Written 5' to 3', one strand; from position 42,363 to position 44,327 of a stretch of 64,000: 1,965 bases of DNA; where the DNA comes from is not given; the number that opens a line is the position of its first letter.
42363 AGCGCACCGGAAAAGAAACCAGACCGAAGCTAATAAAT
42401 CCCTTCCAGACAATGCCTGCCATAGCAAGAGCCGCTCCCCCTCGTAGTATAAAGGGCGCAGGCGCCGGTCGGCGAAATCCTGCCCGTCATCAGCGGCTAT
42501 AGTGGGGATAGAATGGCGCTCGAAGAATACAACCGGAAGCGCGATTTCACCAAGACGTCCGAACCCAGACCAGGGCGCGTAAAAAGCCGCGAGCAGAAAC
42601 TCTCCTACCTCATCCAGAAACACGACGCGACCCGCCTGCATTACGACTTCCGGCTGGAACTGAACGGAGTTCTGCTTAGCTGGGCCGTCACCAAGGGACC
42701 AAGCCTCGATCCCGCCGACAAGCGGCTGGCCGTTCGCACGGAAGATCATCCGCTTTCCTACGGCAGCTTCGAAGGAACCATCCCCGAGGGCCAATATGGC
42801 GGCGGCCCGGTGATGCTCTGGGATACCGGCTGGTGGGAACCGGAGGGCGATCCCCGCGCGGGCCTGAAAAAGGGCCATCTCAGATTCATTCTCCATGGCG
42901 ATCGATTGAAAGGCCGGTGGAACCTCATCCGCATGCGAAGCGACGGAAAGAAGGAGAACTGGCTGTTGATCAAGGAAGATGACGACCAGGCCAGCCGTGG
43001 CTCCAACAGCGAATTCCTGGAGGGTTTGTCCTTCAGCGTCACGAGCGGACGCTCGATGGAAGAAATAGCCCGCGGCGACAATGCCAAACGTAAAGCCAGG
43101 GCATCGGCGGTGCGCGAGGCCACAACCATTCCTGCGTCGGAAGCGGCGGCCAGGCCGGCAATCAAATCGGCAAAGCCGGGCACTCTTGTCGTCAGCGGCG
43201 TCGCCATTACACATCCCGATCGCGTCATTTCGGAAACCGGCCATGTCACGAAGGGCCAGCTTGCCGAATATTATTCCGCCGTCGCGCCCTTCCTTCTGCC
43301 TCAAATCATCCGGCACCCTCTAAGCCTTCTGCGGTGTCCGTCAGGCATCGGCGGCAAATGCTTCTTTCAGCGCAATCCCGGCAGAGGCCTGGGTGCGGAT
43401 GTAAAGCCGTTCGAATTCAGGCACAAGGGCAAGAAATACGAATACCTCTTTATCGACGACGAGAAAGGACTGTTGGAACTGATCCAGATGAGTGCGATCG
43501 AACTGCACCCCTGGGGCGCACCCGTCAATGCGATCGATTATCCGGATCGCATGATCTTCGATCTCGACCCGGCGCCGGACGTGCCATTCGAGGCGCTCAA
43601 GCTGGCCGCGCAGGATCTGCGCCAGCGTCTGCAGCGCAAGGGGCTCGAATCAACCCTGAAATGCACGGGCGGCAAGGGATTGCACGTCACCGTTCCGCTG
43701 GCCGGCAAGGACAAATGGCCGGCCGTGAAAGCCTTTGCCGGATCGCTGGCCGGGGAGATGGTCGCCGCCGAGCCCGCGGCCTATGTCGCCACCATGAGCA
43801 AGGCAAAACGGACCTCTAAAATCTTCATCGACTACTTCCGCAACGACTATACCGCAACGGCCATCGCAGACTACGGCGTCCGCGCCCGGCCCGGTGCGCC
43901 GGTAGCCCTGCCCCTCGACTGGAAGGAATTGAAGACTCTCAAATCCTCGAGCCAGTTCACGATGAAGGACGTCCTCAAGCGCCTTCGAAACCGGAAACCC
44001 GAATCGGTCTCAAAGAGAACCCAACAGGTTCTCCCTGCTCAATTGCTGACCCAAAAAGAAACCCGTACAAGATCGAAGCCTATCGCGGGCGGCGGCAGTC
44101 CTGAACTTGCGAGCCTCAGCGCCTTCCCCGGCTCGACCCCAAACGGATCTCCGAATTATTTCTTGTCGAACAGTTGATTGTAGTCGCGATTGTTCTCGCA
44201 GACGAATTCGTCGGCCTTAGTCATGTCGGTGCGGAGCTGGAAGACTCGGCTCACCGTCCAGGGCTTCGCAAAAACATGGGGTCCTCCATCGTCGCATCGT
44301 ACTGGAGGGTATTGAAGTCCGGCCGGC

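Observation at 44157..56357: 12-kb same-strand cluster of uncharacterised families around a TonB-dependent receptor: candidate novel uptake or redox system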

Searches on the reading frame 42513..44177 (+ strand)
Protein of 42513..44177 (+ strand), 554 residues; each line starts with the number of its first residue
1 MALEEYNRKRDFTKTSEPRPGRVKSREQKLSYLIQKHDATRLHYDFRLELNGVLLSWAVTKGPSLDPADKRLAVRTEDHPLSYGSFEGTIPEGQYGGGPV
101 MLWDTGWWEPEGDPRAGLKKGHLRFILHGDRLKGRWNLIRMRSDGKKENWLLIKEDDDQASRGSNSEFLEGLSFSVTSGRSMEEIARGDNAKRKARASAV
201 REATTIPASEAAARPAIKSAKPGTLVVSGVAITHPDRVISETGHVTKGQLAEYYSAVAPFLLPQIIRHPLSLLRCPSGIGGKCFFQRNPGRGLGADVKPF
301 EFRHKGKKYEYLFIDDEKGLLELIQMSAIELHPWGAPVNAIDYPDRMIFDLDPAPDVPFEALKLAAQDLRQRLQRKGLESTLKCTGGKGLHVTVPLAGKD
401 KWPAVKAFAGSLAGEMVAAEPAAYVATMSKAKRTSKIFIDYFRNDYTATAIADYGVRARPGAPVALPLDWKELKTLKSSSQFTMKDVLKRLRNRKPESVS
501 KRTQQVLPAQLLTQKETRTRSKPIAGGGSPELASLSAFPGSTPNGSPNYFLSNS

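Call 79: search_protein_families(library=pfam, proteins=[window:42513-44177:+], max_evalue=0.001)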
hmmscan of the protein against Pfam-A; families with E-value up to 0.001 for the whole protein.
window:42513-44177:+ (554 aa): 2 families
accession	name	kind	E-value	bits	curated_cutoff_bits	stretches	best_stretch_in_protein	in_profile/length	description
PF21686.3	LigD_Prim-Pol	-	2.5e-83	280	27.4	1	246-494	1-250/254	LigD, primase-polymerase domain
PF13298.12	LigD_N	-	8.2e-45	151.8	31.1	1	35-140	1-107/107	DNA Ligase D 3'-phosphoesterase domain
